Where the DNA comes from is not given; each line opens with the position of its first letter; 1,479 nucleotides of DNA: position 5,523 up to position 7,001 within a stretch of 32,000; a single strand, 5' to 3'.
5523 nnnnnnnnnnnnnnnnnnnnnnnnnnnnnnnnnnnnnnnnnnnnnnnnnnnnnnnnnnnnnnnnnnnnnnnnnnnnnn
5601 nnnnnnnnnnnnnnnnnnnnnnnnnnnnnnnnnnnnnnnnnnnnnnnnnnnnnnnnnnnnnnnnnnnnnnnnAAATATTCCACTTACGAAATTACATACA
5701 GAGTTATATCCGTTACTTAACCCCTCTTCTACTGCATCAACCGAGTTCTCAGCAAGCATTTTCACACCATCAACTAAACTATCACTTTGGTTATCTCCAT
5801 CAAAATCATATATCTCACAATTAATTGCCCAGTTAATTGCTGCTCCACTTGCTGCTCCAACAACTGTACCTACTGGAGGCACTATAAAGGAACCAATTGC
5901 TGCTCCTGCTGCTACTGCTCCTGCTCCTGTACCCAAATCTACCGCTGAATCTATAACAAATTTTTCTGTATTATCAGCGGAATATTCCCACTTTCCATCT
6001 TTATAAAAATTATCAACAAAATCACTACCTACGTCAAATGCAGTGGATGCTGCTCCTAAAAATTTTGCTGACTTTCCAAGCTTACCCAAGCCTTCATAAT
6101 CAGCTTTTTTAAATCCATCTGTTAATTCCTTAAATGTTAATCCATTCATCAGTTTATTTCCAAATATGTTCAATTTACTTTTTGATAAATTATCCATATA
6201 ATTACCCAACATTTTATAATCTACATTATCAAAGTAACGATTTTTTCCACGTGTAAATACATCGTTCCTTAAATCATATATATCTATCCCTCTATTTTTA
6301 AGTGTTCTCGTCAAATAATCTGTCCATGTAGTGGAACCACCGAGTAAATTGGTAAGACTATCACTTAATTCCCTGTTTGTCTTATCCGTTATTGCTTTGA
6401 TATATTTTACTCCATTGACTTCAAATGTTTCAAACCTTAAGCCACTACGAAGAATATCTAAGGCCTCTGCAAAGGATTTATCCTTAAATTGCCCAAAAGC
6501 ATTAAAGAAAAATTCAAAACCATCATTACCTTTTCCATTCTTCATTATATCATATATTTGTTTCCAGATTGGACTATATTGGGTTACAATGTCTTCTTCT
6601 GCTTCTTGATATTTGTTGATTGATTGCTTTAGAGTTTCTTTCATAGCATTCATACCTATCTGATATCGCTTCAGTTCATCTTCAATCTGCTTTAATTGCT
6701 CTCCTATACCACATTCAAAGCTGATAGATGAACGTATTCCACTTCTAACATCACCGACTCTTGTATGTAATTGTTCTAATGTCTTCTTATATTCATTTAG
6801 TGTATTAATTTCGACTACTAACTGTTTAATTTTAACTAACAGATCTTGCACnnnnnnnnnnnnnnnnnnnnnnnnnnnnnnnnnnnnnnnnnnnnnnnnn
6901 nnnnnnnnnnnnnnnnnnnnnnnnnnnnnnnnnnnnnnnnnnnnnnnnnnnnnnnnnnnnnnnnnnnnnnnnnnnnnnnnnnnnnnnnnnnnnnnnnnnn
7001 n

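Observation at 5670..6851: Orphan glycine-zipper toxin-like protein with a WXG/LXG-like helical N-terminus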

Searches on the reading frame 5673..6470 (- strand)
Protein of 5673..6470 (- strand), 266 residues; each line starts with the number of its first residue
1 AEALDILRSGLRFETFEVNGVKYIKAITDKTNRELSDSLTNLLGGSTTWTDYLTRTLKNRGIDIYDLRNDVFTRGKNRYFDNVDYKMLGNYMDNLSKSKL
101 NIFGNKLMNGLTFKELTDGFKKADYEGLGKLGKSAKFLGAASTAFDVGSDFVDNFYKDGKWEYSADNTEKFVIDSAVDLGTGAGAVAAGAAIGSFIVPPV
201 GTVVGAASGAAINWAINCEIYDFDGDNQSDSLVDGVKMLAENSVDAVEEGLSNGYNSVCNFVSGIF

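Call 37: search_protein_representatives(alignment_id=A2)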
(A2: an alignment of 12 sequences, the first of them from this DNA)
Query: 12 sequences, 264 profile positions. Proteins with E-value up to 0.001 (for the whole library): 922; up to 1e-10: 256; up to 1e-30: 113. The best 150 are listed.
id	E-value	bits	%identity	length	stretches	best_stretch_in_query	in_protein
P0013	1.1e-95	336.5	-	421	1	3-263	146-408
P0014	6.1e-92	324.3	-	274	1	3-263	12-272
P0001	1.1e-90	320.2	-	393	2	2-263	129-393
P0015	7.3e-88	310.9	-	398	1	3-263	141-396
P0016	6.5e-87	307.8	-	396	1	2-263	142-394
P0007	5.1e-85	301.6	-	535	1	3-264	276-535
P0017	1.1e-84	300.5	-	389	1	2-263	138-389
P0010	1.7e-84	299.9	-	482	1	4-263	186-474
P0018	9.3e-84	297.5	-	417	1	2-263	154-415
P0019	8.5e-82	291.1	-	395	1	3-255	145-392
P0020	2.0e-78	280.0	-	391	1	2-263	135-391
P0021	3.4e-78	279.2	-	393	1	2-263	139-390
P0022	5.7e-74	265.4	-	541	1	2-254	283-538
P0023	3.2e-71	256.4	-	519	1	2-251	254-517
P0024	1.5e-67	244.4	-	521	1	2-249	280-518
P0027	1.8e-61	224.4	-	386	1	9-264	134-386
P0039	4.4e-54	200.2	-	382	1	8-264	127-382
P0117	6.7e-32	127.5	-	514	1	70-253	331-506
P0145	7.6e-27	110.9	-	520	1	83-260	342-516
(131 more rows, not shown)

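Call 46: find_related_loci(query=A2, collection=genome_contigs, flank=10000)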
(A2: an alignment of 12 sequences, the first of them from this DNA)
Query A2 (266 aa) in genome_contigs; peptide patterns used: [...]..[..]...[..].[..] (x = any residue, [..] = any of these).
106 stretches matched a pattern; 25 encode a relative of the query (tblastn E <= 1e-3); 25 distinct loci.
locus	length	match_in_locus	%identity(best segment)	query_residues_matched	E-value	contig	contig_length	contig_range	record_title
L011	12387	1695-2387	42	2-241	6e-47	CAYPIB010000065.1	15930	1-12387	MAG TPA_asm: uncultured Roseburia sp. isolate SRP294416_co2_548 genome assembly, contig: NODE_4276_length_15930_cov_6.38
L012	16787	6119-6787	39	31-266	8e-37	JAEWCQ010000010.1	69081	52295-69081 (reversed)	MAG: Bacillota bacterium isolate OH_PBB_40 k127_1780382, whole genome shotgun sequence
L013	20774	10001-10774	38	7-265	4e-28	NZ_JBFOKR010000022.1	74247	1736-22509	Fredinandcohnia sp. 179-A 10B2 NHS NODE_22_length_74247_cov_260.006566, whole genome shotgun sequence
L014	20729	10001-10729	38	6-247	3e-26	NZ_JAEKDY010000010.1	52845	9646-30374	Heyndrickxia sporothermodurans strain DSM 10599 NODE_10_length_52845_cov_39.4917, whole genome shotgun sequence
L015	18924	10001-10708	39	11-247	3e-25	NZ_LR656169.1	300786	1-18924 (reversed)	Bacillus marasmi strain Marseille-P3556, whole genome shotgun sequence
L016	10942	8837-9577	37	2-253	1e-23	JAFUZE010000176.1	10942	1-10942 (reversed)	MAG: Lachnospiraceae bacterium isolate RGIG4959 Roe_deer_Rumen-4__c155832, whole genome shotgun sequence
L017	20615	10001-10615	36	39-247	1e-22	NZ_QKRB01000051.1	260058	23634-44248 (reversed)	Paenibacillus sambharensis strain SMB1 373, whole genome shotgun sequence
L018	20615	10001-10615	35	39-247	4e-22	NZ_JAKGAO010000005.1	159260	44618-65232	Paenibacillus tarimensis strain DSM 19409 Contig_5, whole genome shotgun sequence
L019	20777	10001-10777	28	6-251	1e-21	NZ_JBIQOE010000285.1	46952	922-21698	MAG: Mesobacillus sp. isolate MAGSeO4RS1TR2P1 k141_8270, whole genome shotgun sequence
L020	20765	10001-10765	32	10-265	2e-21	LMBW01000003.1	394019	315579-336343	Fredinandcohnia humi strain DSM 16318 Scaffold3, whole genome shotgun sequence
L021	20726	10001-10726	37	10-253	5e-21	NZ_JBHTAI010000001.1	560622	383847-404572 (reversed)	Cohnella cellulosilytica strain TISTR 1996 GCM70025330_62, whole genome shotgun sequence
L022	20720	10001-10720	32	6-247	2e-19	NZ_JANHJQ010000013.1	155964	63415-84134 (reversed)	Pseudalkalibacillus decolorationis strain DSM 14890 Scaffold13, whole genome shotgun sequence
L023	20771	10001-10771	33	11-265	1e-17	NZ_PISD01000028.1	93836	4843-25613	Cytobacillus horneckiae strain 1P01SC contig_29, whole genome shotgun sequence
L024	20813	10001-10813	32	10-265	1e-15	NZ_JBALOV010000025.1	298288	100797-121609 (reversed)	Bacillus sp. JJ1533 JJ-1533_contig_28, whole genome shotgun sequence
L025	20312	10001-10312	35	149-258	9e-15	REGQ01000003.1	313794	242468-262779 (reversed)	Paenibacillaceae bacterium strain CAVE-418 NODE_5_length_313794_cov_193.614257, whole genome shotgun sequence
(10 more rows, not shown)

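Call 50: find_homologous_proteins(query=L016:2642-6595:+, max_evalue=1e-60)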
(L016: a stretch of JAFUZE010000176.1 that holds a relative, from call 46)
Query L016:2642-6595:+ (1317 aa): 7946 proteins with E <= 1e-60 among 8000 candidates; the best 120 are listed.
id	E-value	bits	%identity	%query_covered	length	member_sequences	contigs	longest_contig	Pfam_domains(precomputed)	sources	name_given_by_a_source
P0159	0.0e+0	2988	100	99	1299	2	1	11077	PF01935.24,PF13401.13,PF01580.25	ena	-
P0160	0.0e+0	2636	84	100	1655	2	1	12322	PF00498.32,PF01935.24,PF13401.13,PF01580.25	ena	-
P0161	0.0e+0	2527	81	100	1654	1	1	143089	PF00498.32,PF01935.24,PF13401.13,PF01580.25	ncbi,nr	ncbi:MAG: type VII secretion protein EssC [Lachnospiraceae bacterium]|nr:type VII secretion protein 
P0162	0.0e+0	2485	79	100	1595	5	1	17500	PF00498.32,PF13401.13,PF01580.25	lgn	-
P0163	0.0e+0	2475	79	100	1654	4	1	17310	PF10412.16,PF00498.32,PF13401.13,PF01580.25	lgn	-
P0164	0.0e+0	2454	78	100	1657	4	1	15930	PF00498.32,PF13401.13,PF01580.25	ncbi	-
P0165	0.0e+0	2409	76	100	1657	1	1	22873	PF00498.32,PF01935.24,PF13401.13,PF01580.25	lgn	-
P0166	0.0e+0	2390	76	100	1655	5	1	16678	PF00498.32,PF01935.24,PF13401.13,PF01580.25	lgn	-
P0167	0.0e+0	2372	75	100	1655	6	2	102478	PF00498.32,PF13401.13,PF01580.25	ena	-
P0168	0.0e+0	2372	75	100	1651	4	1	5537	PF00498.32,PF01935.24,PF13401.13,PF01580.25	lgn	-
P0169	0.0e+0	2360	75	100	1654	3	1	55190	PF00498.32,PF13401.13,PF01580.25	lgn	-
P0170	0.0e+0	2319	74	100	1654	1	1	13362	PF10412.16,PF00498.32,PF01935.24,PF13401.13,PF01580.25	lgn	-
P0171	0.0e+0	2308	73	100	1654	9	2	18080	PF00498.32,PF01935.24,PF13401.13,PF01580.25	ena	-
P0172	0.0e+0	2300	73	100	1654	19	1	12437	PF10412.16,PF00498.32,PF01935.24,PF13401.13,PF01580.25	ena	-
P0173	0.0e+0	2292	73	100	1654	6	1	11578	PF10412.16,PF00498.32,PF13401.13,PF01580.25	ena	-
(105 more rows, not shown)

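Call 54: search_solved_structures(query=A2, max_evalue=10, show_alignments=3)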
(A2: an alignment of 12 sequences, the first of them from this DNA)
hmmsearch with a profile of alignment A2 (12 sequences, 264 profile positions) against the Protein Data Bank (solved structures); distinct sequences matched with E-value up to 10: 24.
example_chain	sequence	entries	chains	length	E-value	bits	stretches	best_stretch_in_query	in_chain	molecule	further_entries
6thk_A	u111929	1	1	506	0.12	15.1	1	84-194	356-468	Pyocin S5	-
1t0p_A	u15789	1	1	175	0.14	15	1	79-152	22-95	Integrin alpha-L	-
3bn3_A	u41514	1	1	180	0.16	14.8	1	79-152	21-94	Integrin alpha-L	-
3tcx_B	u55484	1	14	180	0.19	14.5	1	79-151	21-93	Integrin alpha-L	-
3f74_A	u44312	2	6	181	0.19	14.5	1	80-152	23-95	Integrin alpha-L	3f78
1cqp_A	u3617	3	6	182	0.2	14.4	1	80-152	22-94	ANTIGEN CD11A (P180) | Integrin alpha-L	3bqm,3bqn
3e2m_A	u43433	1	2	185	0.24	14.2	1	79-152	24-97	Integrin alpha-L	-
1dgq_A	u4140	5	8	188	0.25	14.1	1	79-152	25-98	LEUKOCYTE FUNCTION ASSOCIATED ANTIGEN-1 | Integrin alpha-L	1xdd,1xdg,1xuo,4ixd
4aur_A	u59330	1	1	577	0.43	13.3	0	120-163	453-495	LEOA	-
3hi6_A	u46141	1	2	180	0.73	12.6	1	80-151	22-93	Integrin alpha-L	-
6bxf_A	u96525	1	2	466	0.91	12.3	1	77-151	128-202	Chimera protein of Integrin beta-3 and Integrin alpha-L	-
6bxb_A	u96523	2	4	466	0.91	12.3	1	77-151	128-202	Chimera protein of Integrin beta-3 and Integrin alpha-L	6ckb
1mq9_A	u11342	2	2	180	0.99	12.1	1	79-152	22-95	Integrin alpha-L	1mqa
6bxj_A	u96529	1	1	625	1.1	12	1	77-152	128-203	Chimera protein of Integrin beta-3 and Integrin alpha-L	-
2ica_A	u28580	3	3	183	1.3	11.7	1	78-152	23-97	Integrin alpha-L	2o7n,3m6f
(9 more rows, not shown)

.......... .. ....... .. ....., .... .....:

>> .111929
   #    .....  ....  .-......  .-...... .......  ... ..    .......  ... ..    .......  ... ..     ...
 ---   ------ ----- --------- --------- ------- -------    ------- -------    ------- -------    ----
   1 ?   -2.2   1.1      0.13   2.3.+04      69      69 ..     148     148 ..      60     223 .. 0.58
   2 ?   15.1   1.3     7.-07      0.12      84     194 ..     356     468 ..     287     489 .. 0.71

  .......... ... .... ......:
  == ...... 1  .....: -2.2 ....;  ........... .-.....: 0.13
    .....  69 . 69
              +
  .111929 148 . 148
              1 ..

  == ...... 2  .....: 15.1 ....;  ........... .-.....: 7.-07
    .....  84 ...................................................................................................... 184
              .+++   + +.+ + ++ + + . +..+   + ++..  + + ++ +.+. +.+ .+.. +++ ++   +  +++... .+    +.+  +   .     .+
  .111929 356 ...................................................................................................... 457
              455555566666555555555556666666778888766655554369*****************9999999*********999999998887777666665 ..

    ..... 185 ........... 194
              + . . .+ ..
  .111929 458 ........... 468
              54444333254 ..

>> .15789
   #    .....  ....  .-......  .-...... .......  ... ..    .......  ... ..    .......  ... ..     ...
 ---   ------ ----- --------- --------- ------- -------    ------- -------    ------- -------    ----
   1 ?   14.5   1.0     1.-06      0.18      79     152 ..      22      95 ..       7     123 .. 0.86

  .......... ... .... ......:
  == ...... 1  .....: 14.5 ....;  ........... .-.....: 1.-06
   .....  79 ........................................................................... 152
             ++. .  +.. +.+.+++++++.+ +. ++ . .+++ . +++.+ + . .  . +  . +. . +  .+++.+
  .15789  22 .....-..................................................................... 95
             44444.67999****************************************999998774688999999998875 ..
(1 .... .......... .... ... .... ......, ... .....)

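Call 61: list_cluster_members(proteins=[P0117, P0013, P0015, P0017, P0020, P0021, P0027, P0039, P0145, P0023])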
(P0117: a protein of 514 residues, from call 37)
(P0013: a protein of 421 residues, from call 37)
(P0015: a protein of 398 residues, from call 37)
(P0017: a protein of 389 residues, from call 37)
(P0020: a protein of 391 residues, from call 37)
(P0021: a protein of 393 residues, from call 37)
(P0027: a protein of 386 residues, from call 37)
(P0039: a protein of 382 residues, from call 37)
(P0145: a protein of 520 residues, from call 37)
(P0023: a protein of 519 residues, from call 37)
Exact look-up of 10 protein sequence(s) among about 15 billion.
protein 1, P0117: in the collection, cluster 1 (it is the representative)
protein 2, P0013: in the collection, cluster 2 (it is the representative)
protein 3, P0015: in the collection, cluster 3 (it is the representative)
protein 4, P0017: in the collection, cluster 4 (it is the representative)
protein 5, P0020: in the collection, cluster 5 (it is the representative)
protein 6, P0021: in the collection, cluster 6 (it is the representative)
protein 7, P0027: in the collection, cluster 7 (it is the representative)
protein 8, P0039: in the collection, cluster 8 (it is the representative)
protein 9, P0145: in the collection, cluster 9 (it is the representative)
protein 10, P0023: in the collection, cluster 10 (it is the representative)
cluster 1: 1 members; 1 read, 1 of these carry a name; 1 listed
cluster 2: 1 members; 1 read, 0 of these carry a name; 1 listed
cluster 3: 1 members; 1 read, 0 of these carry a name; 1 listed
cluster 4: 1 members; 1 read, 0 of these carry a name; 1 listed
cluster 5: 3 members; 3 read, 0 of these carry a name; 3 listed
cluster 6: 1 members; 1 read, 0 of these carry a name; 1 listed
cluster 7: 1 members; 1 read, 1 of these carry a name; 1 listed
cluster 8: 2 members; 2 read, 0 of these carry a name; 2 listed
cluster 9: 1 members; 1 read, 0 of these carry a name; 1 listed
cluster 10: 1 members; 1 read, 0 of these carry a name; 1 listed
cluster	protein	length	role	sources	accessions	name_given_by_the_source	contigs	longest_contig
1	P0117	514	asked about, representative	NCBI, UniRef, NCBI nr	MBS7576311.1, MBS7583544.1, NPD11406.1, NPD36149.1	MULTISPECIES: T7SS effector LXG polymorphic toxin [unclassified Enterococcus] | T7SS effector LXG polymorphic toxin n=1 Tax=unclassified Enterococcus TaxID=2608891 ...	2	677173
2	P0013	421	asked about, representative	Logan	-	-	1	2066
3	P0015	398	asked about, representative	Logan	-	-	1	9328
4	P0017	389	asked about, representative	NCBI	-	-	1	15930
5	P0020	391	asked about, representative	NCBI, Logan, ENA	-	-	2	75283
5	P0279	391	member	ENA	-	-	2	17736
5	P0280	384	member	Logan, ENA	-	-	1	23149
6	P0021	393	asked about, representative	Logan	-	-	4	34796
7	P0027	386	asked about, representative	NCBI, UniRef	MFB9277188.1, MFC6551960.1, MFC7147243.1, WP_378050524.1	hypothetical protein [Cohnella cellulosilytica] | WXG100 family type VII secretion target n=1 Tax=Cohnella cellulosilytica TaxID=986710 ...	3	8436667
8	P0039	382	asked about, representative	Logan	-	-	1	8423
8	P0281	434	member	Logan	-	-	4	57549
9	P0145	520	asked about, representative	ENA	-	-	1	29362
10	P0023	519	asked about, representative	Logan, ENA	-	-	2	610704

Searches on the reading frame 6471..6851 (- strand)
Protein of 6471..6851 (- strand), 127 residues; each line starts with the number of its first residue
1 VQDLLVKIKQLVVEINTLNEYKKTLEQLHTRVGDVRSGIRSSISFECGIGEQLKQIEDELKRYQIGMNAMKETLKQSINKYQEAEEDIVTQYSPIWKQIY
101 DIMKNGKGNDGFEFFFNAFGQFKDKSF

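Call 32: search_protein_families(library=pfam, proteins=[window:6471-6851:-], max_evalue=0.5)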
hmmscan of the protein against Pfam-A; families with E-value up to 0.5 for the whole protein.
seq(127 aa): 25 families
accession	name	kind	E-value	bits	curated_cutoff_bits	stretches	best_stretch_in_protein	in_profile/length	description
PF17279.8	DUF5344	-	0.0032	18.4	27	1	7-88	5-84/87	Family of unknown function (DUF5344)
PF06160.17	EzrA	-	0.0043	15.8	39.6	1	14-89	342-417/557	Septation ring formation regulator, EzrA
PF16512.11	RhoGAP-FF1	-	0.006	17.5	30.1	1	69-123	5-56/80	p190-A and -B Rho GAPs FF domain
PF12325.13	TMF_TATA_bd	-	0.0087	16.6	29.1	1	53-92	14-53/115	TATA element modulatory factor 1 TATA binding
PF11083.13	Relaxase_C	-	0.012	16.3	30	1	4-86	38-121/125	C-terminal helical hairpin domain from relaxase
PF05714.16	PFam54_60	-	0.012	15.7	27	1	12-104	92-167/185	Borrelia Bbcrasp-1 domain containing protein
PF13166.12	AAA_13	-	0.012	14.8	36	0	77-106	603-632/713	AAA domain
PF25034.1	Spectrin_SYNE1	-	0.014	15.4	35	1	2-82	23-102/188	Nesprin-1, spectrin repeats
PF16712.10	SCAB_CC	-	0.023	15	25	1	18-78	10-71/168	Coiled-coil regions of plant-specific actin-binding protein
PF07926.17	TPR_MLP1_2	-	0.025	15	36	0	51-98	64-111/129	TPR/MLP1/MLP2-like protein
PF05149.17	Flagellar_rod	-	0.03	14.3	23.4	1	52-105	187-240/287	Paraflagellar rod protein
PF07361.16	Cytochrom_B562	-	0.034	15.2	30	1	1-87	6-81/102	Cytochrome b562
PF06008.19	Laminin_I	-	0.037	14.2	34.6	1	53-86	174-208/259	Laminin Domain I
PF06013.18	WXG100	-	0.05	14.3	27.3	1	51-86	51-86/86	Proteins of 100 residues with WXG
PF04871.18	Uso1_p115_C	-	0.06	14.1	28.4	1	18-87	17-75/121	Uso1 / p115 like vesicle tethering protein, C terminal region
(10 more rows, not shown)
